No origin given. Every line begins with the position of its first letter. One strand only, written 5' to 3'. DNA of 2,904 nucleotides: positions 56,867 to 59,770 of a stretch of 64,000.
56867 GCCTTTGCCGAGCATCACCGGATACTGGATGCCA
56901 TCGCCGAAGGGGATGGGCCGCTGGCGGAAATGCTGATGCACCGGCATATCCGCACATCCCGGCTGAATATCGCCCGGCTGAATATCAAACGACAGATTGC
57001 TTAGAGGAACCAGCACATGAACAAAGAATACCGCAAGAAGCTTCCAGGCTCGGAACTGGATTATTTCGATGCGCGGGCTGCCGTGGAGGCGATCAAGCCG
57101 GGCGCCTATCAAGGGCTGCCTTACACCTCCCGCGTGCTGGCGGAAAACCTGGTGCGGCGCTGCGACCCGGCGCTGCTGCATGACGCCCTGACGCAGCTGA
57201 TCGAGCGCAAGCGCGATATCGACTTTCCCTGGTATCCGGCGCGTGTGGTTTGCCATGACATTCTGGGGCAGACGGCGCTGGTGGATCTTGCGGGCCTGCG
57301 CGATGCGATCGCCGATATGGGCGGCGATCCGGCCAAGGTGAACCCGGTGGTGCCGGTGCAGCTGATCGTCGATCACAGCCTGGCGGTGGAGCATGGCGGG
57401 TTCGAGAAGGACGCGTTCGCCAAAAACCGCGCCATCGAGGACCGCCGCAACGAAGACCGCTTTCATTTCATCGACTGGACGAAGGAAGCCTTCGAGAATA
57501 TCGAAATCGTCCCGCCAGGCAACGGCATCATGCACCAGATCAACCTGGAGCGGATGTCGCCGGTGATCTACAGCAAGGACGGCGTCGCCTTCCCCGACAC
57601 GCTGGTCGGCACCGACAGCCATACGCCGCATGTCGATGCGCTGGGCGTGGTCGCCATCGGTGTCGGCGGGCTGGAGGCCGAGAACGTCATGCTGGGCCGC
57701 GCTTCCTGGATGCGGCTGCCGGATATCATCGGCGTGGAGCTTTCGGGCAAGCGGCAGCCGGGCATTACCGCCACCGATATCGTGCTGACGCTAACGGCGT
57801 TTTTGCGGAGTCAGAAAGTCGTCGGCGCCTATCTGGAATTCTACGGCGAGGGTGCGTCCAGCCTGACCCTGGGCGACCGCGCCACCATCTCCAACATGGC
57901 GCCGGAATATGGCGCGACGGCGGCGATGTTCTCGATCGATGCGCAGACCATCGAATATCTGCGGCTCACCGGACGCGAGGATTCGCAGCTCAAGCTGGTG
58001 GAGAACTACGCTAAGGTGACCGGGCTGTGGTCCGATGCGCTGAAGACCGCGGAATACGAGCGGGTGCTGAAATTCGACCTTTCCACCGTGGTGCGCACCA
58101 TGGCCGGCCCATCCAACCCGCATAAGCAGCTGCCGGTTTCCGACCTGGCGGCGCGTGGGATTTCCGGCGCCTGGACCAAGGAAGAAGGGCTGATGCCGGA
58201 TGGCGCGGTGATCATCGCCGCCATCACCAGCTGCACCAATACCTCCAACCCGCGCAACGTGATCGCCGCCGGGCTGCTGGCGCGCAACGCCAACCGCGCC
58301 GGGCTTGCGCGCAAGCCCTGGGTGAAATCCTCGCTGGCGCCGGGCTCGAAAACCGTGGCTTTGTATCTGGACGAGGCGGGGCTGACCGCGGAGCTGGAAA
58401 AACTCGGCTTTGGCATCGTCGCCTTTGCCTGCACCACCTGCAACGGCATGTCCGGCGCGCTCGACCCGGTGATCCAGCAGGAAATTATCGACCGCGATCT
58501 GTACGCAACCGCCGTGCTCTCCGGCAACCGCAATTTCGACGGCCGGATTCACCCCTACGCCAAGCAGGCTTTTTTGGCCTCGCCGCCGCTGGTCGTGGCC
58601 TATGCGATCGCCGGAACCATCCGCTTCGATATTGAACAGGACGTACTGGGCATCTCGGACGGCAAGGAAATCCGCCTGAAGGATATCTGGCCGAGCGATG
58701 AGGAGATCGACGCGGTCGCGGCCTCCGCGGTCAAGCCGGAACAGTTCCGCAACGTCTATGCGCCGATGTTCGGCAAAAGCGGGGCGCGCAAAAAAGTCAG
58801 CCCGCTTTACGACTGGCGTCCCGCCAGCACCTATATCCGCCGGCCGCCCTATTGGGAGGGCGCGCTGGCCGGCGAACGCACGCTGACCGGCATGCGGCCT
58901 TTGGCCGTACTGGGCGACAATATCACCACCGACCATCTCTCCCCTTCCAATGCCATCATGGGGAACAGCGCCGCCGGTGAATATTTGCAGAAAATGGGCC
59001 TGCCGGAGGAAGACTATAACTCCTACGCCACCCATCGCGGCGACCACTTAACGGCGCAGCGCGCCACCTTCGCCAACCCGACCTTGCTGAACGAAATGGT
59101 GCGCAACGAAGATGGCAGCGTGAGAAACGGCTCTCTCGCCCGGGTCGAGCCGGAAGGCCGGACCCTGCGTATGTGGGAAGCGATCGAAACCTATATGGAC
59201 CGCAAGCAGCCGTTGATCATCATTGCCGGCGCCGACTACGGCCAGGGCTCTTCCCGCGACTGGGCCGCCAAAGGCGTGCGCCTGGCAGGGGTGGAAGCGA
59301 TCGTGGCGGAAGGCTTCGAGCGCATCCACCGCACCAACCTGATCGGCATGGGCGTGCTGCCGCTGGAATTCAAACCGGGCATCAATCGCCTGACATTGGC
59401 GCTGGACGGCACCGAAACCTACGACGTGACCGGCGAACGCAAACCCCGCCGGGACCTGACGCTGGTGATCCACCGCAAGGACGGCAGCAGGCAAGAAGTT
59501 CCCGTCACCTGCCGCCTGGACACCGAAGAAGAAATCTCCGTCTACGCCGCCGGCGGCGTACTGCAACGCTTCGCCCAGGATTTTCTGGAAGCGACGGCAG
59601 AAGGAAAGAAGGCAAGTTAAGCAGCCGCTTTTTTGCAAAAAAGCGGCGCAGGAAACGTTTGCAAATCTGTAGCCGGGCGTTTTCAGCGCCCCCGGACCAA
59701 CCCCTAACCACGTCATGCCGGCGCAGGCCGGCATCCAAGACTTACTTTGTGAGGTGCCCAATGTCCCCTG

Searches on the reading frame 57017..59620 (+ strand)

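Call 67: search_protein_families(library=pfam, proteins=[window:57017-59620:+], max_evalue=0.00001)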
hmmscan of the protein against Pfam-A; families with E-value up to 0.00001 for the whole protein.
window:57017-59620:+ (867 aa): 2 families
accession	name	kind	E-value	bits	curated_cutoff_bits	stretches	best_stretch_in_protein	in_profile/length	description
PF00330.25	Aconitase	-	1.2e-136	456.8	28.7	1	66-533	13-463/463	Aconitase family (aconitate hydratase)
PF00694.25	Aconitase_C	-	2.7e-28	99.3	22.8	1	655-787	3-130/131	Aconitase C-terminal domain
